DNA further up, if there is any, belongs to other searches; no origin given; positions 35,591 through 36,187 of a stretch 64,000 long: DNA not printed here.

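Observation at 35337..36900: Four tandem paralogous genes for small membrane-anchored coiled-coil proteins, each with a conserved structured leader, divergent from a secreted protease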

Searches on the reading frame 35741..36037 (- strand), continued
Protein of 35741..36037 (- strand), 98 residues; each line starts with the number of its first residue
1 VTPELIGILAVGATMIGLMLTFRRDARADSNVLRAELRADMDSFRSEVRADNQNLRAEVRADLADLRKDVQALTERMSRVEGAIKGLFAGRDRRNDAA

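Call 31: search_protein_families(library=pfam, proteins=[L011:2266-5817:-, L067:7595-10924:-, L049:8258-9616:+, L008:6773-7378:+, L016:1826-4123:+, L008:9825-11030:+, L048:6058-6765:-, L051:6056-6655:+, L019:4897-5586:+, L046:6457-7698:+], max_evalue=0.001)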
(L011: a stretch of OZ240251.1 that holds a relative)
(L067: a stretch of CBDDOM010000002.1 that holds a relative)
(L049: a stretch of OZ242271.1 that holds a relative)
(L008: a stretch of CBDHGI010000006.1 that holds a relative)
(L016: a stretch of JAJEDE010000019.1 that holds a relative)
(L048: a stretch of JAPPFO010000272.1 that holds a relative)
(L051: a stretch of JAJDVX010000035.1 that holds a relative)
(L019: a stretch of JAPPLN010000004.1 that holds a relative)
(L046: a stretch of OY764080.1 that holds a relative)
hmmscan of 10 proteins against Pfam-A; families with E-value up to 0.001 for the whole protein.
L011:2266-5817:- (1183 aa): 4 families
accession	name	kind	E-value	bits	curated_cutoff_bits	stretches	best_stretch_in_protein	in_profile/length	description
PF18135.7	Type_ISP_C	-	2.4e-38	132.6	25.9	2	720-940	1-224/342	Type ISP C-terminal specificity domain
PF02384.22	N6_Mtase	-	1.6e-09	38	20.4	1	341-526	8-137/311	N-6 DNA Methylase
PF07669.17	Eco57I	-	2.3e-05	25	25.3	1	511-614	71-166/171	Eco57I restriction-modification methylase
PF20473.4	MmeI_Mtase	-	0.00043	20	27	0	393-546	20-167/259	MmeI, DNA-methyltransferase domain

L067:7595-10924:- (1109 aa): 3 families
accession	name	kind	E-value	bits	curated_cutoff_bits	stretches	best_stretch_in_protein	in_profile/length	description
PF18135.7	Type_ISP_C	-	8.1e-40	137.4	25.9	1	713-1083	1-318/342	Type ISP C-terminal specificity domain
PF02384.22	N6_Mtase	-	4.5e-09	36.5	20.4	1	335-531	9-150/311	N-6 DNA Methylase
PF07669.17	Eco57I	-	3.2e-05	24.5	25.3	1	510-597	77-156/171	Eco57I restriction-modification methylase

L049:8258-9616:+ (452 aa): 4 families
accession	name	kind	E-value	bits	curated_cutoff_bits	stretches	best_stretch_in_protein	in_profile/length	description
PF00005.33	ABC_tran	-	6.5e-30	105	25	1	117-252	13-137/137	ABC transporter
PF13476.12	AAA_23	-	9.2e-05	23.6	27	1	103-142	8-46/201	AAA domain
PF13304.12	AAA_21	-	0.00026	21.6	27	0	117-141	1-25/304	AAA domain, putative AbiEii toxin, Type IV TA system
PF13401.12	AAA_22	-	0.0008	20.2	27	0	114-249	4-92/130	AAA domain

L008:6773-7378:+ (201 aa): 0 families

L016:1826-4123:+ (765 aa): 4 families
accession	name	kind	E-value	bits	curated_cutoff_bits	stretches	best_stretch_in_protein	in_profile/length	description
PF24961.1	NfeD_membrane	-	2.9e-19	69.7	26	1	541-668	1-117/119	NfeD integral membrane domain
PF25145.1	NfeD1b_N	-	7.9e-18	65.2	40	1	330-470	2-135/189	NfeD1b, N-terminal domain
PF01957.25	NfeD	-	2.9e-10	40.6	29.1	1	687-746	3-57/57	NfeD-like C-terminal, partner-binding domain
PF00574.28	CLP_protease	-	3.1e-05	24.4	20.2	1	358-490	45-178/182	Clp protease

L008:9825-11030:+ (401 aa): 2 families
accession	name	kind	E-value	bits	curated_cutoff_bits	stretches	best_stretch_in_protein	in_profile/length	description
PF01145.31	Band_7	-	8e-40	137.2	23.6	1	128-297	3-174/176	SPFH domain / Band 7 family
PF13421.11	Band_7_1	-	0.00047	20.3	24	1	226-283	149-208/211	SPFH domain-Band 7 family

L048:6058-6765:- (235 aa): 0 families

L051:6056-6655:+ (199 aa): 0 families

L019:4897-5586:+ (229 aa): 0 families

L046:6457-7698:+ (413 aa): 2 families
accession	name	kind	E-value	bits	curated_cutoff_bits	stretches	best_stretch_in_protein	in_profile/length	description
PF13531.11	SBP_bac_11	-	2.7e-57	194.6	25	1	176-404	1-226/227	Bacterial extracellular solute-binding protein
PF01547.30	SBP_bac_1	-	1.4e-17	65.1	26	1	181-397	1-307/307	Bacterial extracellular solute-binding protein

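Call 46: search_protein_families(library=pfam, alignment_id=A2, max_evalue=10)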
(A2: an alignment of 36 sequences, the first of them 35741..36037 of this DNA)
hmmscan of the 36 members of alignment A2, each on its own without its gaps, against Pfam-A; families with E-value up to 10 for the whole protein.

A. member 1, window:35741-36037:- (98 aa): 9 families
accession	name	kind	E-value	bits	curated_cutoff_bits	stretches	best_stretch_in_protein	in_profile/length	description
PF01442.23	Apolipoprotein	-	0.00042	20.5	90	1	27-80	32-86/190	Apolipoprotein A1/A4/E domain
PF07798.16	CCDC90-like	-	0.0024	18.2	33.5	1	28-77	86-135/175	Coiled-coil domain-containing protein 90-like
PF20570.3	DUF6779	-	0.0028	18.7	28.1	1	36-82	55-99/108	Domain of unknown function (DUF6779)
PF00038.26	Filament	-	0.016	15.3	40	1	27-81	70-121/313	Intermediate filament protein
PF02183.23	HALZ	-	0.051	14.2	28.1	1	42-60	15-36/43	Homeobox associated leucine zipper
PF04513.17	Baculo_PEP_C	-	0.092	13.2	38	1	29-88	53-112/140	Baculovirus polyhedron envelope protein, PEP, C terminus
PF12474.13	PKK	-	0.11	13.1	25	1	27-69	50-88/139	Polo kinase kinase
PF13663.11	DUF4148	-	0.15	12.9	27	1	56-68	38-50/62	Domain of unknown function (DUF4148)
PF15161.11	Neuropep_like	-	0.35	11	27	1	22-44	37-59/61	Neuropeptide-like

B. families by the number of members that match (of 36 scanned): 157 families (the first 25 are shown)
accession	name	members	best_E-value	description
PF20570.3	DUF6779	26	2.8e-06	Domain of unknown function (DUF6779)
PF01442.23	Apolipoprotein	26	3.1e-05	Apolipoprotein A1/A4/E domain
PF07798.16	CCDC90-like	23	4.6e-05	Coiled-coil domain-containing protein 90-like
PF07889.17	DUF1664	23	5.2e-05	Protein of unknown function (DUF1664)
PF02183.23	HALZ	14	9.4e-05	Homeobox associated leucine zipper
PF04513.17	Baculo_PEP_C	12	0.0012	Baculovirus polyhedron envelope protein, PEP, C terminus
PF12474.13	PKK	10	0.0013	Polo kinase kinase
PF10805.13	DUF2730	10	0.02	Protein of unknown function (DUF2730)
PF13663.11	DUF4148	9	0.011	Domain of unknown function (DUF4148)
PF04977.20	DivIC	8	0.00049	Septum formation initiator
PF05791.16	Bacillus_HBL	8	0.018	Bacillus haemolytic enterotoxin (HBL)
PF24260.1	DUF7461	8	0.059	Family of unknown function (DUF7461)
PF06305.16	LapA_dom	8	0.068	Lipopolysaccharide assembly protein A domain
PF10498.14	IFT57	7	0.0015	Intra-flagellar transport protein 57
PF03245.18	Phage_lysis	7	0.0053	Bacteriophage Rz lysis protein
PF06667.17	PspB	6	0.00012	Phage shock protein B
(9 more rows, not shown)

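Call 47: search_protein_families(library=ncbifam, proteins=[P0016, P0037, P0173, P0209, P0150, P0220, P0171, P0260, P0141, P0165], max_evalue=10)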
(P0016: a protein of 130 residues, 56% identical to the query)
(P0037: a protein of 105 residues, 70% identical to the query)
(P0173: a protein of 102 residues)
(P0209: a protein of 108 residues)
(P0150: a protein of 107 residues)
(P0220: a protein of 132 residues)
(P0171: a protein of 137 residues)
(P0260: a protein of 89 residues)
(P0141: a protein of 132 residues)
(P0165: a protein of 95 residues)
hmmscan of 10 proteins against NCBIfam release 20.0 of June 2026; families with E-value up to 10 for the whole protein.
P0016 (130 aa): 37 families (the best 25 are shown)
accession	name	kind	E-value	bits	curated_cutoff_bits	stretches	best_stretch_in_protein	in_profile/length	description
TIGR01843.1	type_I_hlyD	subfamily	5.8e-05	22.2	208.65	1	33-118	199-283/422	HlyD family type I secretion periplasmic adaptor subunit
NF045487.1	ASRP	equivalog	8.3e-05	21.4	300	1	36-119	160-237/593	archaea-specific SMC-related protein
TIGR02680.1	TIGR02680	hypoth_equivalog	0.0004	18.3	462.85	1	27-116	873-961/1356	TIGR02680 family protein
NF045622.1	Npun_F5560_fam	hypoth_equivalog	0.0014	18.7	125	1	57-119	43-101/156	Npun_F5560 family protein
TIGR02168.1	SMC_prok_B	equivalog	0.0016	16.2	567.35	1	36-114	341-421/1181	chromosome segregation protein SMC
NF006293.0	PRK08476.1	equivalog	0.0021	18.3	118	1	34-83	91-140/141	F0F1 ATP synthase subunit B'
NF038218.1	IcmG_DotF_IVB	equivalog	0.0023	17.6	200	1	54-113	114-172/266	type IVB secretion system protein IcmG/DotF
NF052320.1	Cbp1_fam_LP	subfamily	0.0046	16.5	90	1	39-119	47-128/286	Cbp1 family collagen-binding glycoprotein adhesin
NF049872.2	cytotoxin_MakB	equivalog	0.0069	15.8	240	1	31-116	95-179/349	alpha-pore-forming cytotoxin subunit MakB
TIGR02169.1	SMC_prok_A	equivalog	0.0071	14.1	729.4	1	36-112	334-412/1165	chromosome segregation protein SMC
TIGR03007.1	pepcterm_ChnLen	equivalog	0.01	14.1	278.85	1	36-113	279-351/498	XrtA system polysaccharide chain length determinant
TIGR04211.1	SH3_and_anchor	equivalog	0.027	14.1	65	1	34-113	82-159/198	TIGR04211 family SH3 domain-containing protein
NF041779.1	hetero_SS_HdrC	equivalog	0.029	13.8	350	1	64-110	137-183/198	ferredoxin:CoB-CoM heterodisulfide reductase subunit HdrC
NF040738.1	nickel_Mua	equivalog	0.035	14.2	75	1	49-108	45-105/185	nickel-binding protein Mua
NF003034.1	PRK03918.1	equivalog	0.043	11.8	700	1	30-125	610-705/878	DNA double-strand break repair ATPase Rad50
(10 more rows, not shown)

P0037 (105 aa): 13 families
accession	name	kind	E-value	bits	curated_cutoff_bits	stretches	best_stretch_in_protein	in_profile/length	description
NF045622.1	Npun_F5560_fam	hypoth_equivalog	0.00092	19.3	125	1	33-94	44-101/156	Npun_F5560 family protein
TIGR01843.1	type_I_hlyD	subfamily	0.002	17.2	208.65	1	28-93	219-283/422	HlyD family type I secretion periplasmic adaptor subunit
NF045487.1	ASRP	equivalog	0.0031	16.2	300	1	30-92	209-273/593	archaea-specific SMC-related protein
NF038218.1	IcmG_DotF_IVB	equivalog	0.0033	17.1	200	1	32-88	117-172/266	type IVB secretion system protein IcmG/DotF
TIGR02680.1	TIGR02680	hypoth_equivalog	0.0052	14.6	462.85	1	27-90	897-960/1356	TIGR02680 family protein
NF041779.1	hetero_SS_HdrC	equivalog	0.038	13.5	350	1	39-85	137-183/198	ferredoxin:CoB-CoM heterodisulfide reductase subunit HdrC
NF040738.1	nickel_Mua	equivalog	0.066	13.3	75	1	38-90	27-75/185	nickel-binding protein Mua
NF008672.1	PRK11677.1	equivalog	0.073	13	150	1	12-73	9-73/133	Z-ring associated protein ZapG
NF006293.0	PRK08476.1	equivalog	0.078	13.2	118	1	25-58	107-140/141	F0F1 ATP synthase subunit B'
NF053525.1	thylo_ssr2422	subfamily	0.082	13.4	38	1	51-84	13-46/77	ssr2422 family thylakoid membrane protein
TIGR04211.1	SH3_and_anchor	equivalog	0.16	11.5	65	1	43-87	76-120/198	TIGR04211 family SH3 domain-containing protein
NF011925.1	PRK15396.1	subfamily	0.25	11.6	108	1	54-86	32-64/78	major outer membrane lipoprotein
NF010520.0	PRK13922.13-5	equivalog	1.1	8.5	343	1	49-82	64-97/263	rod shape-determining protein MreC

P0173 (102 aa): 5 families
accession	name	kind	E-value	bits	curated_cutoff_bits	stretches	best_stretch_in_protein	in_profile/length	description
NF045487.1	ASRP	equivalog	0.017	13.7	300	1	26-95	325-392/593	archaea-specific SMC-related protein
TIGR01837.1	PHA_granule_1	subfamily_domain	0.018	15.1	94.7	1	22-93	42-117/118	poly(hydroxyalkanoate) granule-associated protein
NF052504.1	sll1863_fam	domain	0.036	14.3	35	1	46-94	14-62/93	sll1863 family stress response protein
NF052432.1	TC0500_fam_Inc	equivalog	0.036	13.4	240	1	6-83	75-154/214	TC0500 family inclusion membrane protein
NF047388.1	SA1320_fam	subfamily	0.056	11.9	230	1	23-96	485-559/644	SA1320 family protein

P0209 (108 aa): 0 families

P0150 (107 aa): 6 families
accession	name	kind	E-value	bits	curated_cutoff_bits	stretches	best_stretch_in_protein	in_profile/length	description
NF033885.1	conj_TraP_IncI1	equivalog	0.018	14.8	135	1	27-95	77-141/217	conjugal transfer protein TraP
NF045650.1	CD1247_Nterm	equivalog_domain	0.019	15.5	30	2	80-94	1-15/70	CD1247 N-terminal domain-containing protein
NF002374.0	PRK01371.1-1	equivalog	0.028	14.8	162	1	25-106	32-112/152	sec-independent translocase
NF041007.1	cell_div_CdvA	equivalog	0.091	12.2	350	1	35-79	105-149/235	cell division protein CdvA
NF004411.0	PRK05759.1-2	equivalog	0.36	10.9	131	1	57-100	31-74/156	F0F1 ATP synthase subunit B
NF050814.1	FtsZBindFzlA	equivalog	1.1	9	300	1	34-106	94-168/228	FtsZ-binding protein FzlA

P0220 (132 aa): 6 families
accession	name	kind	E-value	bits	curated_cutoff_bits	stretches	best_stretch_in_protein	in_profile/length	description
NF045487.1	ASRP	equivalog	0.00065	18.4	300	1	29-127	342-438/593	archaea-specific SMC-related protein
NF052504.1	sll1863_fam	domain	0.0029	17.8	35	2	65-128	22-86/93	sll1863 family stress response protein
TIGR02169.1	SMC_prok_A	equivalog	0.0059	14.3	729.4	1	31-117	413-497/1165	chromosome segregation protein SMC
NF045650.1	CD1247_Nterm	equivalog_domain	0.04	14.5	30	1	69-109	11-58/70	CD1247 N-terminal domain-containing protein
NF041291.1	StbC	equivalog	0.17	12.3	100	1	51-111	32-95/122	plasmid stabilization protein StbC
TIGR01554.3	major_cap_HK97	equivalog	0.57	9.2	27.5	1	30-114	1-85/385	phage major capsid protein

P0171 (137 aa): 0 families

P0260 (89 aa): 3 families
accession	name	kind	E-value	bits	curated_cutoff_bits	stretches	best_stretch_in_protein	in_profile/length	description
NF048001.1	GTP_morpho_1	equivalog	0.00047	19.9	50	1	33-72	4-43/70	GTA head formation protein, RCAP_rcc01685 family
NF052682.1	morpho_FcmC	equivalog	0.038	14.3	90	1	19-70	58-113/159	filament morphology membrane protein FcmC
TIGR02976.1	phageshock_pspB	equivalog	0.15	12.4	51.7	1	45-66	41-62/75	envelope stress response membrane protein PspB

P0141 (132 aa): 23 families
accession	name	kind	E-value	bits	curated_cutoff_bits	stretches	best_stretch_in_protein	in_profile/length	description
NF045487.1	ASRP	equivalog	4.3e-07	28.9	300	1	24-108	148-237/593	archaea-specific SMC-related protein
TIGR02168.1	SMC_prok_B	equivalog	0.00015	19.6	567.35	1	26-105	331-500/1181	chromosome segregation protein SMC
TIGR02169.1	SMC_prok_A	equivalog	0.00036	18.4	729.4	1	28-102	255-329/1165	chromosome segregation protein SMC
NF033885.1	conj_TraP_IncI1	equivalog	0.0019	18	135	1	26-125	58-157/217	conjugal transfer protein TraP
NF003034.1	PRK03918.1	equivalog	0.003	15.6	700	1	32-102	172-265/878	DNA double-strand break repair ATPase Rad50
NF041035.1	Rad50_Halo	equivalog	0.0053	15.2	1000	1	28-100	282-353/883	DNA double-strand break repair ATPase Rad50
NF010757.0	PRK14160.1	equivalog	0.0058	16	184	1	42-112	30-98/211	nucleotide exchange factor GrpE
NF002572.0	PRK02224.1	equivalog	0.0063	14.8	1087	1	25-101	335-410/888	DNA double-strand break repair ATPase Rad50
NF041120.1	RqcH_arch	equivalog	0.0096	14.7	400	1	23-102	351-430/645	ribosome rescue protein RqcH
NF038218.1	IcmG_DotF_IVB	equivalog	0.013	15.2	200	1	44-106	110-169/266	type IVB secretion system protein IcmG/DotF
NF002244.0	PRK01156.1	equivalog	0.028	12.5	847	1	32-102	370-443/895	DNA double-strand break repair ATPase Rad50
NF041034.1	Rad50_Sulf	equivalog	0.028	12.3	1000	1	33-102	612-697/872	DNA double-strand break repair ATPase Rad50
NF038025.1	dapto_LiaX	exception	0.03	13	350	1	26-104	44-122/512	daptomycin-sensing surface protein LiaX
NF047515.1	SpiroCoCo_C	equivalog_domain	0.047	12.8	125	1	55-102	157-207/313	SpiroCoCo family coiled-coil protein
NF038350.1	taxis_HmpF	equivalog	0.051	11.9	200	1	44-102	478-535/553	pilus motility taxis protein HmpF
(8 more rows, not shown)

P0165 (95 aa): 15 families
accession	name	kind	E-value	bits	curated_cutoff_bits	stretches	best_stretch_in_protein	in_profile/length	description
NF049847.1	FtsL_COG5462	equivalog_domain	0.0021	17.7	50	2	8-47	6-45/85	cell division protein FtsL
NF010738.0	PRK14140.1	equivalog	0.003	17.3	137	1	35-91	22-78/191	nucleotide exchange factor GrpE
TIGR02169.1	SMC_prok_A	equivalog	0.0085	13.8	729.4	1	26-77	735-786/1165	chromosome segregation protein SMC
NF045487.1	ASRP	equivalog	0.0095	14.6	300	1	30-76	427-472/593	archaea-specific SMC-related protein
TIGR03495.1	phage_LysB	equivalog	0.011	16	92.75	1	9-76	5-73/135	Rz-like lysis system protein LysB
NF008672.1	PRK11677.1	equivalog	0.016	15.1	150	1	26-75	20-68/133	Z-ring associated protein ZapG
NF002244.0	PRK01156.1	equivalog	0.017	13.2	847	1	31-78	404-451/895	DNA double-strand break repair ATPase Rad50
NF052432.1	TC0500_fam_Inc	equivalog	0.027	13.8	240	1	6-67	75-136/214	TC0500 family inclusion membrane protein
NF033885.1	conj_TraP_IncI1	equivalog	0.046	13.4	135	1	24-87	81-144/217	conjugal transfer protein TraP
TIGR01554.3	major_cap_HK97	equivalog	0.062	12.4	27.5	1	30-79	4-54/385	phage major capsid protein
NF010757.0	PRK14160.1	equivalog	0.083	12.2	184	1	38-87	49-98/211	nucleotide exchange factor GrpE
NF052320.1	Cbp1_fam_LP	subfamily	0.12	11.9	90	1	30-76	24-70/286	Cbp1 family collagen-binding glycoprotein adhesin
TIGR03545.1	TIGR03545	subfamily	0.13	10.8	173.35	1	31-71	218-258/556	TIGR03545 family protein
NF001300.0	PRK00247.1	equivalog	0.15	11.2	375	1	21-78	327-385/429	membrane protein insertase YidC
NF010745.0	PRK14147.1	equivalog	0.26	11.1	184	1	39-75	21-57/172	nucleotide exchange factor GrpE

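Call 49: find_related_loci(query=A2, collection=viral_contigs, flank=8000)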
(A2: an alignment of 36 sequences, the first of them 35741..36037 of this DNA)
Query A2 (98 aa) in viral_contigs; peptide patterns used: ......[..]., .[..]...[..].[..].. (x = any residue, [..] = any of these).
26 stretches matched a pattern, but none encodes a relative of the query by tblastn (E <= 1e-3).
